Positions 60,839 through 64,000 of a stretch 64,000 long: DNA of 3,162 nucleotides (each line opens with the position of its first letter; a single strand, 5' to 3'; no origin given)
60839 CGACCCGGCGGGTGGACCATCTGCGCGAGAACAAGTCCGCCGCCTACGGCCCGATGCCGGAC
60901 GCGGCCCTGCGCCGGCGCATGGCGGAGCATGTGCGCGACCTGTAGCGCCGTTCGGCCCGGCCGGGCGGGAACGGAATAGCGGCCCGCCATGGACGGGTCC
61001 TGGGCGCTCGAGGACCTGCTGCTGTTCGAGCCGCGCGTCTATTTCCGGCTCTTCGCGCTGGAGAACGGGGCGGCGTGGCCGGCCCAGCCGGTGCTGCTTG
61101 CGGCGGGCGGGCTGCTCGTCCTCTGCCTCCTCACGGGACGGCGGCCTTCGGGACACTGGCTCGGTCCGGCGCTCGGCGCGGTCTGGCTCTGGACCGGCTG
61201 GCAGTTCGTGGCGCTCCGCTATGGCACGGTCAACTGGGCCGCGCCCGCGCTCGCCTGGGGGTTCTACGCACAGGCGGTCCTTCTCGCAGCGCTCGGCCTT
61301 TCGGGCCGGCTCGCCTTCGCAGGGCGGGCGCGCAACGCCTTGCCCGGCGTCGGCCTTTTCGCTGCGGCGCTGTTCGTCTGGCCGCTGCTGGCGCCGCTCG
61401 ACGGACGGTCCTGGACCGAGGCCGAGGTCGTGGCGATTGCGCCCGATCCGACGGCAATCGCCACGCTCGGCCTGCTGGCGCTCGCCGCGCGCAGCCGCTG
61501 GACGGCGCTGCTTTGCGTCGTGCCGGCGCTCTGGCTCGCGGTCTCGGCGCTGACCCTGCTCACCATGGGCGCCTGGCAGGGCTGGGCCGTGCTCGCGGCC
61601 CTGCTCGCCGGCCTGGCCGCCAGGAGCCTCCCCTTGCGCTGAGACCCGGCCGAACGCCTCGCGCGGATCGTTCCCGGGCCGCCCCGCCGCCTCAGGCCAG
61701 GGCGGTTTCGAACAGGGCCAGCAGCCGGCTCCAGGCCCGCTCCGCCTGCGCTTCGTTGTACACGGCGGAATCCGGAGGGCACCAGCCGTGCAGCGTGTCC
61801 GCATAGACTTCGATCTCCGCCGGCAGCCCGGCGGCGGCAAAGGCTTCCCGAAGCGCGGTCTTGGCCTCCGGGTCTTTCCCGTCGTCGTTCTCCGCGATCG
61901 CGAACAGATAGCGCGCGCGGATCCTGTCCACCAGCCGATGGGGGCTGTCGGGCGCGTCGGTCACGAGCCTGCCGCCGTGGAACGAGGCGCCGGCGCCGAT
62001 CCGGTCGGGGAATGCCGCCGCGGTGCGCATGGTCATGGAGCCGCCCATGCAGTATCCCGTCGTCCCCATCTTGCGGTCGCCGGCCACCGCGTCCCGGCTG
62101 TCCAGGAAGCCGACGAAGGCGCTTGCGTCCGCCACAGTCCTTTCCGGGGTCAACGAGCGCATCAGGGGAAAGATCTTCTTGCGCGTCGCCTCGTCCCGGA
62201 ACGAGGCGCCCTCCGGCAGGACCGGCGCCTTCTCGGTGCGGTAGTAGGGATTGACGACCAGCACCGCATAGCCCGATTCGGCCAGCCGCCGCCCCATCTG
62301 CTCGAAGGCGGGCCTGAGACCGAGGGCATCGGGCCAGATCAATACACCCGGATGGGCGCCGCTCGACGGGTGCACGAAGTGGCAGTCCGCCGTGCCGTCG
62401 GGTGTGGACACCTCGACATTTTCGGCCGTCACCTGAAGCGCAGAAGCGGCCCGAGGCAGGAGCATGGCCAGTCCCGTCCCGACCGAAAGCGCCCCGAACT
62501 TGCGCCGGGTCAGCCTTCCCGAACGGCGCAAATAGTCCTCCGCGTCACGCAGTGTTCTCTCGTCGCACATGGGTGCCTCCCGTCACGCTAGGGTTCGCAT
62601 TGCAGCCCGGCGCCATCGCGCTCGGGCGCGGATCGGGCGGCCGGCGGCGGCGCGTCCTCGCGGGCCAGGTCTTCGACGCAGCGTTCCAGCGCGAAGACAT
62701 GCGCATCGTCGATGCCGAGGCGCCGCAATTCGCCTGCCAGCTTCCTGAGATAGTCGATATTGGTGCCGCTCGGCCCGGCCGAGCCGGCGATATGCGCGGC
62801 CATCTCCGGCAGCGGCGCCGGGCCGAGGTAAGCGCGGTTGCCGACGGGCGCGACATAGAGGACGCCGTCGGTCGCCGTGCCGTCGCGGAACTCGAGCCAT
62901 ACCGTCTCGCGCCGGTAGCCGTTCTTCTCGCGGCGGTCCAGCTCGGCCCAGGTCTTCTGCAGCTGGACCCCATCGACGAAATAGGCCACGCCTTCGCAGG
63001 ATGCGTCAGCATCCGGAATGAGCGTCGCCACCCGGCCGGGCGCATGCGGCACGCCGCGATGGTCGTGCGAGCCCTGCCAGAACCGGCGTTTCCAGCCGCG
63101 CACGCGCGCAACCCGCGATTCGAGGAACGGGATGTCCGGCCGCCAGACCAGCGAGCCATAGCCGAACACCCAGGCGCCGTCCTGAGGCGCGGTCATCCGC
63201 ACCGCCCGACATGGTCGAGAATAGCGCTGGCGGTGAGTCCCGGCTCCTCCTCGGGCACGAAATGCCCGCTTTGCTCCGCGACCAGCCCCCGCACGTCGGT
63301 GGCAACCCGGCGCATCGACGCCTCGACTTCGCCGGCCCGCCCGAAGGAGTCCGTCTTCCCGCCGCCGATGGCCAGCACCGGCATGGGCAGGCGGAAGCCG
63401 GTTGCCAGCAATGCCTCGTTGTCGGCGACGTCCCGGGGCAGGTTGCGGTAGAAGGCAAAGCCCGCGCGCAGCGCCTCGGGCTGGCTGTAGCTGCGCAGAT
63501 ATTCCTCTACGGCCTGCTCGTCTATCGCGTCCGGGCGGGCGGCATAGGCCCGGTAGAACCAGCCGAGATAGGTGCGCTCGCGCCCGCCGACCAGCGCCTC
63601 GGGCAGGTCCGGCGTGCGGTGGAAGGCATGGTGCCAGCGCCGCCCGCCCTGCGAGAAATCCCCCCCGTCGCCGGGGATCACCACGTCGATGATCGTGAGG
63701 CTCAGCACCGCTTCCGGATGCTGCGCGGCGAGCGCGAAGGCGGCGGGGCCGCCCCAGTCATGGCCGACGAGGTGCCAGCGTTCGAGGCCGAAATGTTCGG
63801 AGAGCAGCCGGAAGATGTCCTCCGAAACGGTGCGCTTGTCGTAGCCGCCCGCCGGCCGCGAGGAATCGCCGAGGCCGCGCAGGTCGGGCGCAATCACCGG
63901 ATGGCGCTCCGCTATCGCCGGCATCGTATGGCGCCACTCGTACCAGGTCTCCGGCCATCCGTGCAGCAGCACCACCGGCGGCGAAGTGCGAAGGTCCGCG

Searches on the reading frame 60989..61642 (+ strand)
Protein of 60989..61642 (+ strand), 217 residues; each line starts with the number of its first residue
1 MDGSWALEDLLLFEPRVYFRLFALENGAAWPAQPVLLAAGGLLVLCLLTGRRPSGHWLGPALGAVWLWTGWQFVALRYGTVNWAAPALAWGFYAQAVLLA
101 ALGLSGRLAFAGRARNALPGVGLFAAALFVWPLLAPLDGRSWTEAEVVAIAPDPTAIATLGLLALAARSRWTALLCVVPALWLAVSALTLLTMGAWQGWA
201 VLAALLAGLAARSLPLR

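Call 16: search_protein_families(library=pfam, proteins=[window:60989-61642:+])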
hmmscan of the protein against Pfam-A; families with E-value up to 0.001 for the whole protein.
window:60989-61642:+ (217 aa): 1 family
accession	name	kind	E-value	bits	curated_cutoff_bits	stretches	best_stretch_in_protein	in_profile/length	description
PF19540.4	DUF6064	-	9.6e-17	62.1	27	1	17-210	3-197/210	Family of unknown function (DUF6064)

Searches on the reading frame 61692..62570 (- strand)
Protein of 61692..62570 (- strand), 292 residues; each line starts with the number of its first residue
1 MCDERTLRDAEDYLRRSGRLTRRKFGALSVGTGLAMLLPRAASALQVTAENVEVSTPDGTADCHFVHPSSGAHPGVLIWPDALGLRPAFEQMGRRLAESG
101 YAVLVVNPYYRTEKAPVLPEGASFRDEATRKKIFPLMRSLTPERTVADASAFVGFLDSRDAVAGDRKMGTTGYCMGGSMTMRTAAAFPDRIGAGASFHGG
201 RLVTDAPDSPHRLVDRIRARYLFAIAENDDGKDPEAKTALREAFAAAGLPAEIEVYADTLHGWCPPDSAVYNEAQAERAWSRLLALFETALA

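Call 16: search_protein_families(library=pfam, proteins=[window:61692-62570:-])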
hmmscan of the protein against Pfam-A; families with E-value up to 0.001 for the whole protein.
window:61692-62570:- (292 aa): 1 family
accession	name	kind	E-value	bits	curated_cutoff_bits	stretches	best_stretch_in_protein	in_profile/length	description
PF01738.24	DLH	-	3.8e-37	128.4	21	1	67-290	7-216/217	Dienelactone hydrolase family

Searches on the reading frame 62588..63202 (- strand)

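Call 16: search_protein_families(library=pfam, proteins=[window:62588-63202:-])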
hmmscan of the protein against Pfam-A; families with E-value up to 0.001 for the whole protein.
window:62588-63202:- (204 aa): 2 families
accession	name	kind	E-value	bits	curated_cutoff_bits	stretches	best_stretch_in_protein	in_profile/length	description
PF04752.17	ChaC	-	5.5e-55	186.6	21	1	11-177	2-174/176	ChaC-like protein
PF06094.17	GGACT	-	5.7e-06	27.3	22.8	1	12-119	1-103/120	Gamma-glutamyl cyclotransferase, AIG2-like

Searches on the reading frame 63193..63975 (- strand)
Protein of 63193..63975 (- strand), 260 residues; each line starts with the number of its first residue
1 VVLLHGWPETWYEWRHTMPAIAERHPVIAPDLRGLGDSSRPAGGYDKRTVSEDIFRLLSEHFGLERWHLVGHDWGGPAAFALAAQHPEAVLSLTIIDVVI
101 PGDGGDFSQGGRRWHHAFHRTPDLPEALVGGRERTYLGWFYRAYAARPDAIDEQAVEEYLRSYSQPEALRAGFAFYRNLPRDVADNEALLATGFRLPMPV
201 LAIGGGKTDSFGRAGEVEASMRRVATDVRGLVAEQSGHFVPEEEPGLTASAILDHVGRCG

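Call 16: search_protein_families(library=pfam, proteins=[window:63193-63975:-])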
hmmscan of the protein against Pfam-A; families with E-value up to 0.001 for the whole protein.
window:63193-63975:- (260 aa): 2 families
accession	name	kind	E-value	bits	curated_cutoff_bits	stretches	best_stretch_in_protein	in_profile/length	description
PF00561.26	Abhydrolase_1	-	1.9e-28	100.2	25.8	1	1-168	3-152/245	alpha/beta hydrolase fold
PF12697.13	Abhydrolase_6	-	2.6e-17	64.6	26.3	1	1-250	1-216/217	Alpha/beta hydrolase family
